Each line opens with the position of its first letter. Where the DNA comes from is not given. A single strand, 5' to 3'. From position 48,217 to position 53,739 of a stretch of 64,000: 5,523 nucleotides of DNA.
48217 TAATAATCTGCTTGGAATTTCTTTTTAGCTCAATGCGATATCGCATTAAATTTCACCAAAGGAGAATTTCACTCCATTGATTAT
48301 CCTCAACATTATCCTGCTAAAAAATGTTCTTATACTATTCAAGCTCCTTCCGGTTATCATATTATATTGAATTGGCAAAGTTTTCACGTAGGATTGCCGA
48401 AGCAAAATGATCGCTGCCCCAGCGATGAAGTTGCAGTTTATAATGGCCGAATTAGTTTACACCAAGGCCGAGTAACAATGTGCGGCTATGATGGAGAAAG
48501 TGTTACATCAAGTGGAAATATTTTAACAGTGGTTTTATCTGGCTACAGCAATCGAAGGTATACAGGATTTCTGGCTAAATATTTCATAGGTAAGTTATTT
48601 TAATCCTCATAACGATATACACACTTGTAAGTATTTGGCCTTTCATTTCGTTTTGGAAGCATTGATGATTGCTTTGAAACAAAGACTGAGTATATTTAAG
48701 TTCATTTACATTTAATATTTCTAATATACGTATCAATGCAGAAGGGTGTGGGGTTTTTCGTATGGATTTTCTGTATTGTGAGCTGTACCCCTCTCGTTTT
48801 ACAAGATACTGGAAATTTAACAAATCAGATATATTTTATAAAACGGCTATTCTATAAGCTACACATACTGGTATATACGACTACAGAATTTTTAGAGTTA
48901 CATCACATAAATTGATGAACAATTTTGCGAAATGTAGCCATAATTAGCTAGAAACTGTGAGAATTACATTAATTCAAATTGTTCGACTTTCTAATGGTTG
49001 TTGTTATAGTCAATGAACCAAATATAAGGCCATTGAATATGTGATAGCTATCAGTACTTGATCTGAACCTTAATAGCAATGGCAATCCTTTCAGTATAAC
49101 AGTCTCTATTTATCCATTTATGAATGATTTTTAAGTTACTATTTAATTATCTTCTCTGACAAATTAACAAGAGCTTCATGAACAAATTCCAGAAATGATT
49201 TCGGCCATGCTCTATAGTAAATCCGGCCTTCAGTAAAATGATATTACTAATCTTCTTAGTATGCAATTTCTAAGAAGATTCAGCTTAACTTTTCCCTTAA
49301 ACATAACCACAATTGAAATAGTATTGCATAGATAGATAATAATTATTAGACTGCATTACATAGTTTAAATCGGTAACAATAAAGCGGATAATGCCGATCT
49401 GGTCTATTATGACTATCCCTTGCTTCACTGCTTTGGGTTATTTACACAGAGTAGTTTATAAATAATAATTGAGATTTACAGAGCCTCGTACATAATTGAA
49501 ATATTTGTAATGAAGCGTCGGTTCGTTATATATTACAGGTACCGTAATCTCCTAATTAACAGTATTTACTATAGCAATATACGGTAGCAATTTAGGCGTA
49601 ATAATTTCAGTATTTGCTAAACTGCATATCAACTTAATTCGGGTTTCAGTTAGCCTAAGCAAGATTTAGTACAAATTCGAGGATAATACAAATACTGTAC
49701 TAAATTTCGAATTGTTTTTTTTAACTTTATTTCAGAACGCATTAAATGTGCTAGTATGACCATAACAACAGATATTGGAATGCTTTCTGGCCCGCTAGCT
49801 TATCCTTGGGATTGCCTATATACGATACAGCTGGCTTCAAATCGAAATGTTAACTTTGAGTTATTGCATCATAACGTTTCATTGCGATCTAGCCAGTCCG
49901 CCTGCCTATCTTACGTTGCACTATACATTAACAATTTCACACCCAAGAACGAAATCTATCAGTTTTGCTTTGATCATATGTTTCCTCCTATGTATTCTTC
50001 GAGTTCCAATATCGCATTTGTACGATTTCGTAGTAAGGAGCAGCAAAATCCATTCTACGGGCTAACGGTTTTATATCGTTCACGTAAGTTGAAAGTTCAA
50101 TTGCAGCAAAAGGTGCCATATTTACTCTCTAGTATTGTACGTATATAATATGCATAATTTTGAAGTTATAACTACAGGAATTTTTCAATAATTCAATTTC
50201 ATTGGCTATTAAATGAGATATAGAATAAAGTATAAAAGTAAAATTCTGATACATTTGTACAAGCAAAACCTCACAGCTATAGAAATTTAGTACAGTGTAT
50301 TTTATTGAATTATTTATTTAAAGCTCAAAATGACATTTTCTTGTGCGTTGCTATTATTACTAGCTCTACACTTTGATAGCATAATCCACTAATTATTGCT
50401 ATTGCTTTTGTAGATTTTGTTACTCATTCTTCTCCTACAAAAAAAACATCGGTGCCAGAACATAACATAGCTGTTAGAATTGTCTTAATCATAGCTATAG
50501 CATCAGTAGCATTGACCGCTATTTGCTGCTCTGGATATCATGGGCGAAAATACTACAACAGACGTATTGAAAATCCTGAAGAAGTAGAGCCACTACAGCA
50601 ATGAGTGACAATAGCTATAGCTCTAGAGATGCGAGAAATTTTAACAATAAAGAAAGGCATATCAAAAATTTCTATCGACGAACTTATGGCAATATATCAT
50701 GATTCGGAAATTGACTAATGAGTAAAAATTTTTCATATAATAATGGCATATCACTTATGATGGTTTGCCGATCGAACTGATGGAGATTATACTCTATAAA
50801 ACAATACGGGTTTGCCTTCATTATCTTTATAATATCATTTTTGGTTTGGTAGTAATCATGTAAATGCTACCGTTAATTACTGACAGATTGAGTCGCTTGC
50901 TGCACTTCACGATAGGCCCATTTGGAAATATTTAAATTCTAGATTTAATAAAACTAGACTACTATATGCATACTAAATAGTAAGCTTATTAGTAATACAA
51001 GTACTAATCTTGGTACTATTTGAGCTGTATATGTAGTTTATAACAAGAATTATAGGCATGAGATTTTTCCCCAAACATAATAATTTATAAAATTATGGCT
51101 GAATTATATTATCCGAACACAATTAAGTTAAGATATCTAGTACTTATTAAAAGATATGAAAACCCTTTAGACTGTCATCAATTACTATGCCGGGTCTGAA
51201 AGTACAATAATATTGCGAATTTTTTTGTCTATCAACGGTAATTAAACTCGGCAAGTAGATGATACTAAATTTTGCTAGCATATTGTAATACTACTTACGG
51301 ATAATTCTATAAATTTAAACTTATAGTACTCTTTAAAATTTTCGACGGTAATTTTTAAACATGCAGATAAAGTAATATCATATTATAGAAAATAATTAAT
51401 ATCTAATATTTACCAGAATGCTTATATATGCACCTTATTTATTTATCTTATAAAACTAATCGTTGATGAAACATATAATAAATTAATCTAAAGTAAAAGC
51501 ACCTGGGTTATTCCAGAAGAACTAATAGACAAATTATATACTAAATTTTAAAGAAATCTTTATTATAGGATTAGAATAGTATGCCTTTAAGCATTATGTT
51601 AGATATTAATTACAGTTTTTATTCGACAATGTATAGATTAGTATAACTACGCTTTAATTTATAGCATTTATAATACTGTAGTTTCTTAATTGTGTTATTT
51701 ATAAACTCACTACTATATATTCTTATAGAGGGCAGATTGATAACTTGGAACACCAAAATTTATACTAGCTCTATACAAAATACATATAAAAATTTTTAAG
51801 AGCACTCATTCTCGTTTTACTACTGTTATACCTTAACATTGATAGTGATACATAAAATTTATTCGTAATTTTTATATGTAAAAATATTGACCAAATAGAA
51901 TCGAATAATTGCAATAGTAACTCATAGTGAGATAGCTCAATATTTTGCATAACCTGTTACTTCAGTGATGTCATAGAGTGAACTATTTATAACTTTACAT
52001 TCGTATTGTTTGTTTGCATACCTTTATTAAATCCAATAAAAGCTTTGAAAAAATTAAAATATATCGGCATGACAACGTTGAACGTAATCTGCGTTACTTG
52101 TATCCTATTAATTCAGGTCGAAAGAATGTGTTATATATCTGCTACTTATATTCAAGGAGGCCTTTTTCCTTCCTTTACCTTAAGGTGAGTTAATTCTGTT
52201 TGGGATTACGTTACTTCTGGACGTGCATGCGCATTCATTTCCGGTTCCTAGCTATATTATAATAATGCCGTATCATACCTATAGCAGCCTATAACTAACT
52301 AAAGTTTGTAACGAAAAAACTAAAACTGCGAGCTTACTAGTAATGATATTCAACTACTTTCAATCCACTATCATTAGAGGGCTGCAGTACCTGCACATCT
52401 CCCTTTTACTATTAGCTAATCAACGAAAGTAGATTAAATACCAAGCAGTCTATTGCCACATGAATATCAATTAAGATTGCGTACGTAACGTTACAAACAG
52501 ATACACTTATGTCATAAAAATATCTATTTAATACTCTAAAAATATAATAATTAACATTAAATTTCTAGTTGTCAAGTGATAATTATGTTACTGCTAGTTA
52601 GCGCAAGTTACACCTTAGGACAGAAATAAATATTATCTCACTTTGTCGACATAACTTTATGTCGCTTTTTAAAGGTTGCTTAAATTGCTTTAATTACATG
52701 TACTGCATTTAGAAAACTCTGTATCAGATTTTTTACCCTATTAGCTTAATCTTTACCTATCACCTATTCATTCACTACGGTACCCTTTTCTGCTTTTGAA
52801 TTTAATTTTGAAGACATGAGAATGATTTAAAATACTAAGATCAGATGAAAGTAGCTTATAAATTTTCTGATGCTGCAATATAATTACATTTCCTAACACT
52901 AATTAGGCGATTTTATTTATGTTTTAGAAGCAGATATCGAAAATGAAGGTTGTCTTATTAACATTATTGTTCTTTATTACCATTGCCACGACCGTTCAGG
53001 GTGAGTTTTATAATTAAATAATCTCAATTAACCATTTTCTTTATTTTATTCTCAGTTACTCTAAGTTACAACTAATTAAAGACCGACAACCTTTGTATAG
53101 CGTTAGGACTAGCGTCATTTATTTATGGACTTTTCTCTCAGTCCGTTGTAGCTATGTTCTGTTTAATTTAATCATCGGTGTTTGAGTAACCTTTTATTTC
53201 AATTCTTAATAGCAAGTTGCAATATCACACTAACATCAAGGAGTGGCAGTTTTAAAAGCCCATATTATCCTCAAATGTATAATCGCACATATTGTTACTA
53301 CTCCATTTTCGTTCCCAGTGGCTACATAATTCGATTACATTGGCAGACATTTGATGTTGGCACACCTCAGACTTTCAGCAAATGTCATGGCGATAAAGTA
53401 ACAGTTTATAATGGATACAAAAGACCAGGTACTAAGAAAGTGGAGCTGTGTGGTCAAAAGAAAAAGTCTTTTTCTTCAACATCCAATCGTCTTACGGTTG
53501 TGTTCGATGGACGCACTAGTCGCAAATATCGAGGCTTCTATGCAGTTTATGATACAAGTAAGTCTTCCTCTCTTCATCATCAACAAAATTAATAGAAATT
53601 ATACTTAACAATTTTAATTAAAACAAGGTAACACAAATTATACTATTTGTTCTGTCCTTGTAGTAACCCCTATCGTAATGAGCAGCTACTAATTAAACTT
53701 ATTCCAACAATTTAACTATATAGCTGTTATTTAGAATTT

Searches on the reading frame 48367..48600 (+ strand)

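Call 51: search_protein_families(library=pfam, proteins=[window:48367-48600:+], max_evalue=0.001)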
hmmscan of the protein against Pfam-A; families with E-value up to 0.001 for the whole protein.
window:48367-48600:+ (78 aa): 1 family
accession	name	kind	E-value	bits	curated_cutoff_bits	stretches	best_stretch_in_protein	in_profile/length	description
PF00431.26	CUB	-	0.00015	22.5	21.4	1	12-72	49-110/110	CUB domain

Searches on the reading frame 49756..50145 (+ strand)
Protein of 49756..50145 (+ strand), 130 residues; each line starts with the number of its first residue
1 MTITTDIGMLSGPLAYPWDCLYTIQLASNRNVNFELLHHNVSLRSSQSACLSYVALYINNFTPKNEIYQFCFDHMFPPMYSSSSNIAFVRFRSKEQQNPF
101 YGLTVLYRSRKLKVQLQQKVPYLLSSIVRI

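Call 51: search_protein_families(library=pfam, proteins=[window:49756-50145:+], max_evalue=0.001)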
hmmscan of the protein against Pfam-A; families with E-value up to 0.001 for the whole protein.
window:49756-50145:+ (130 aa): 1 family
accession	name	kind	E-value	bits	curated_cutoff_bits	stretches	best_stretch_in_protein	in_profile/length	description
PF00431.26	CUB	-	1.3e-05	25.9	21.4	1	18-97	25-101/110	CUB domain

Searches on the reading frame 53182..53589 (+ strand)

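Call 51: search_protein_families(library=pfam, proteins=[window:53182-53589:+], max_evalue=0.001)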
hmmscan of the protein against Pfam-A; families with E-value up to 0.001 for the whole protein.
window:53182-53589:+ (136 aa): 1 family
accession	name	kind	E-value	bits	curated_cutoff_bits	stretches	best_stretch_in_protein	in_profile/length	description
PF00431.26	CUB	-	8.2e-19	68.4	21.4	1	13-123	1-110/110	CUB domain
